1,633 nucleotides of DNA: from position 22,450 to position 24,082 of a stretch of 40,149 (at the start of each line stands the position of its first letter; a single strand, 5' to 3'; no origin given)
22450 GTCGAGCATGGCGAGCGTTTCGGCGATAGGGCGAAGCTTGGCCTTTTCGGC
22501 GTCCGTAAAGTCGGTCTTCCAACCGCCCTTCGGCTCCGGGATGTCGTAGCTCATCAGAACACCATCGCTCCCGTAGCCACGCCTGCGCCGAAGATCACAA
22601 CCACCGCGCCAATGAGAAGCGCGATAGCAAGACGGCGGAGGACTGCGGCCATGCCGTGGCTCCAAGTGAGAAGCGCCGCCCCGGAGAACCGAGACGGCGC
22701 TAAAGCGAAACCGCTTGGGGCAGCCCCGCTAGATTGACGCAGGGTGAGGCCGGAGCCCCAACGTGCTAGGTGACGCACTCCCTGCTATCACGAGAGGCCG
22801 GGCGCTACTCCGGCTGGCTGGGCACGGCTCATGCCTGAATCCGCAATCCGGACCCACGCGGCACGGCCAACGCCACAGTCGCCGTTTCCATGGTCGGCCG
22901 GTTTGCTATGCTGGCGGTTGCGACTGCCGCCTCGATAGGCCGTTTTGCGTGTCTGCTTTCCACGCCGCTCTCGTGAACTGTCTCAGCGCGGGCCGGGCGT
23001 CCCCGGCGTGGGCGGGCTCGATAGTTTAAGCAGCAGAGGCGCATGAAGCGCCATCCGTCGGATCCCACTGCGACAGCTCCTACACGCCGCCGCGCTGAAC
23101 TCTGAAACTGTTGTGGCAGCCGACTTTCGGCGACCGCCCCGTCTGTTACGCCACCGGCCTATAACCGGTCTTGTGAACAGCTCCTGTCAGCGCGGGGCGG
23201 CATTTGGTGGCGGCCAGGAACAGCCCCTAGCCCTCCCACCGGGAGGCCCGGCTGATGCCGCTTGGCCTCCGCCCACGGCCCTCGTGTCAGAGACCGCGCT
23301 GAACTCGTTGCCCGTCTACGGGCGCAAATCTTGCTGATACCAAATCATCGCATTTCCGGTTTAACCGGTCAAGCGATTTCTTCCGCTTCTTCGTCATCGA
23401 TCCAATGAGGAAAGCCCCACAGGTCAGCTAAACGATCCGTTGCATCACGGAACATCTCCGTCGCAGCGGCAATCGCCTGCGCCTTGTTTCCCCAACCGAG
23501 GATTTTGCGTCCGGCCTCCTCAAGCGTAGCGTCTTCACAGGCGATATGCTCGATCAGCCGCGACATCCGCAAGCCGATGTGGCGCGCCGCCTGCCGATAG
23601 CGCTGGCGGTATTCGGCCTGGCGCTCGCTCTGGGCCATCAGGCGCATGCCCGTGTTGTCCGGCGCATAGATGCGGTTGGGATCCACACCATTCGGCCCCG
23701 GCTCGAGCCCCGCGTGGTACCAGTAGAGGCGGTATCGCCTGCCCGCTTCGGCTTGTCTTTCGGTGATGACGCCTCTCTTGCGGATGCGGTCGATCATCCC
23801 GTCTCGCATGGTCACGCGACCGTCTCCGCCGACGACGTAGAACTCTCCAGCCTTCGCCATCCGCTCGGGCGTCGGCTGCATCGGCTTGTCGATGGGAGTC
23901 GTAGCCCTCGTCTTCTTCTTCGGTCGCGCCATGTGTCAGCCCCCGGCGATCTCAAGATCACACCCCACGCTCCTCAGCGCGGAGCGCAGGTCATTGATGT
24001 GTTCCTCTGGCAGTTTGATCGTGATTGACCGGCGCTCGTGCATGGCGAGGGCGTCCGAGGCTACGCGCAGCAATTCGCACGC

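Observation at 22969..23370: Two paralogous structured modules of about 200 bp in the 716-bp leader of the late operon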

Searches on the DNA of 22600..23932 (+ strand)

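Call 13: search_dna_similar(query=window:22600-23420:+, collection=phages, mode=distant, max_rows=30)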
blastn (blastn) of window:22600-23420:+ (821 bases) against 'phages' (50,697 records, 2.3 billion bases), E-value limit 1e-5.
No match.

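Call 47: search_rna_families(source=window, start=22600, end=23420, threshold=evalue, max_evalue=10, show_alignments=3)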
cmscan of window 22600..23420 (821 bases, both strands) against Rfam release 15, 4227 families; matches with E-value up to 10: 8.
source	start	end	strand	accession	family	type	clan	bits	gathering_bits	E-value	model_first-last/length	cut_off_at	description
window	23294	23360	+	RF01652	ceN70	Gene; snRNA; snoRNA; CD-box;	-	20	65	0.14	1-71/71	no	Caenorhabditis snoRNA ceN70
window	23191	23244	+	RF03395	mir-718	Gene; miRNA;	-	18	55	9.5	1-66/66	no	mir-718 microRNA precursor family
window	22668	22736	-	RF02871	ncS54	Gene; sRNA;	-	17.8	43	0.3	1-79/79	no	Burkholderia sRNA 54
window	22737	22787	-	RF02915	DUF3800-VI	Cis-reg;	-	17.8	35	1.1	1-52/52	no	DUF3800-VI RNA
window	22622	22704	+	RF02552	RcsR1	Gene; sRNA;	-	15.2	60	3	1-96/96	no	RcsR1 sRNA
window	22791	22872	+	RF03058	sul1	Cis-reg; riboswitch;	-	14.1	36.2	8.3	1-56/56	no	sul1 RNA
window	22655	22756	+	RF01954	SOX2OT_exon4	Gene; lncRNA;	-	13.3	40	5.5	1-109/109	no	SOX2 overlapping transcript exon 4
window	23216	23348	-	RF02883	BcKCsr2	Gene; sRNA;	-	12.2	40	5.3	1-129/129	no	Burkholderia sRNA 2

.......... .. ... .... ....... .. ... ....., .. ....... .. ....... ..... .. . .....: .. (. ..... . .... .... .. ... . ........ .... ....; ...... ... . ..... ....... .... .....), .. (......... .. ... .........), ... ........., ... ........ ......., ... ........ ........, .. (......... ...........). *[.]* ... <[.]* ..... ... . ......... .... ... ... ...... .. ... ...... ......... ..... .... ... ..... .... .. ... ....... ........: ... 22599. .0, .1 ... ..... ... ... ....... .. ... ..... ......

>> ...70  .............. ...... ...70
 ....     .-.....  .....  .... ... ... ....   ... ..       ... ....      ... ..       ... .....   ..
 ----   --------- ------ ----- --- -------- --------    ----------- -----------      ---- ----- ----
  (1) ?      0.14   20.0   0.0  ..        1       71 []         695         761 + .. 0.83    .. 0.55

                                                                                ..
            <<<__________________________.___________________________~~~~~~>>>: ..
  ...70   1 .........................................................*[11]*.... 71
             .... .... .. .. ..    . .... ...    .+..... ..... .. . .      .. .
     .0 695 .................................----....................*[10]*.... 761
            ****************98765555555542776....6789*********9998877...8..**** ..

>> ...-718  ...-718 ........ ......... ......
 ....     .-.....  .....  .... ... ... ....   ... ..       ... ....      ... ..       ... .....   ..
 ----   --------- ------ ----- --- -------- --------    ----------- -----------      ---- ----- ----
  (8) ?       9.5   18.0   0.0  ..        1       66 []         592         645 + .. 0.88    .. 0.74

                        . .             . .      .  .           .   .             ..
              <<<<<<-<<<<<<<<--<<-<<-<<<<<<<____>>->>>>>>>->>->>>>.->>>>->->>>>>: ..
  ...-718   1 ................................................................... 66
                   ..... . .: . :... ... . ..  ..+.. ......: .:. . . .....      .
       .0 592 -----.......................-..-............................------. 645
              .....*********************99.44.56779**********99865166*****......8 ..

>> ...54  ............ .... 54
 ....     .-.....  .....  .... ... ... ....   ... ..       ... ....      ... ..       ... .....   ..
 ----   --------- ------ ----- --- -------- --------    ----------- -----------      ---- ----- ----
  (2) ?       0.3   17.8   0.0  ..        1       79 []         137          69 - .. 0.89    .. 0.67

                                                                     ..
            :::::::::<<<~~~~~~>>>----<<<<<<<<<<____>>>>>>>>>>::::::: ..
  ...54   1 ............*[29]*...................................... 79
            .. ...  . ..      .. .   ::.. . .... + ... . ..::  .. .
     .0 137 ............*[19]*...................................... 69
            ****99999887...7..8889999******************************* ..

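Call 88: search_rna_families(sources=[L028, L022, L037, L031, L029], threshold=gathering, show_alignments=2)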
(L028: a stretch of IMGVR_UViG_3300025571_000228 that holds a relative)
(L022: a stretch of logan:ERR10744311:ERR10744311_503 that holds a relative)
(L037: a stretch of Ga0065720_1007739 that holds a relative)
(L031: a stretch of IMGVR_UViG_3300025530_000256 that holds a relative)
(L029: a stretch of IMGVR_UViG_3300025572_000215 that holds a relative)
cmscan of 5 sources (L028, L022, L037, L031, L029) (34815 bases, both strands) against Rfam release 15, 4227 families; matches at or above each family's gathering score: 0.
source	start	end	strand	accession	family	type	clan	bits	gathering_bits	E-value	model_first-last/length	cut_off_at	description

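Call 91: search_rna_families(sources=[L037, L003, L001, L022], threshold=evalue, max_evalue=0.5)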
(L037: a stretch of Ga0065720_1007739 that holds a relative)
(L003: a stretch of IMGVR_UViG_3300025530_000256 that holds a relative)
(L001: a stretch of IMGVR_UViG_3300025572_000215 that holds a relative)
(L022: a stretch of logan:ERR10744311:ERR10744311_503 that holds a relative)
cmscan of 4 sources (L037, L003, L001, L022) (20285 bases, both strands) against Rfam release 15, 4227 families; matches with E-value up to 0.5: 1.
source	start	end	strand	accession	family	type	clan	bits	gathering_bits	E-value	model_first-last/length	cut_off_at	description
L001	4159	4203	+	RF02353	BjrC68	Gene; sRNA;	-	24.2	39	0.018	1-82/82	no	Bradyrhizobiaceae sRNA BjrC68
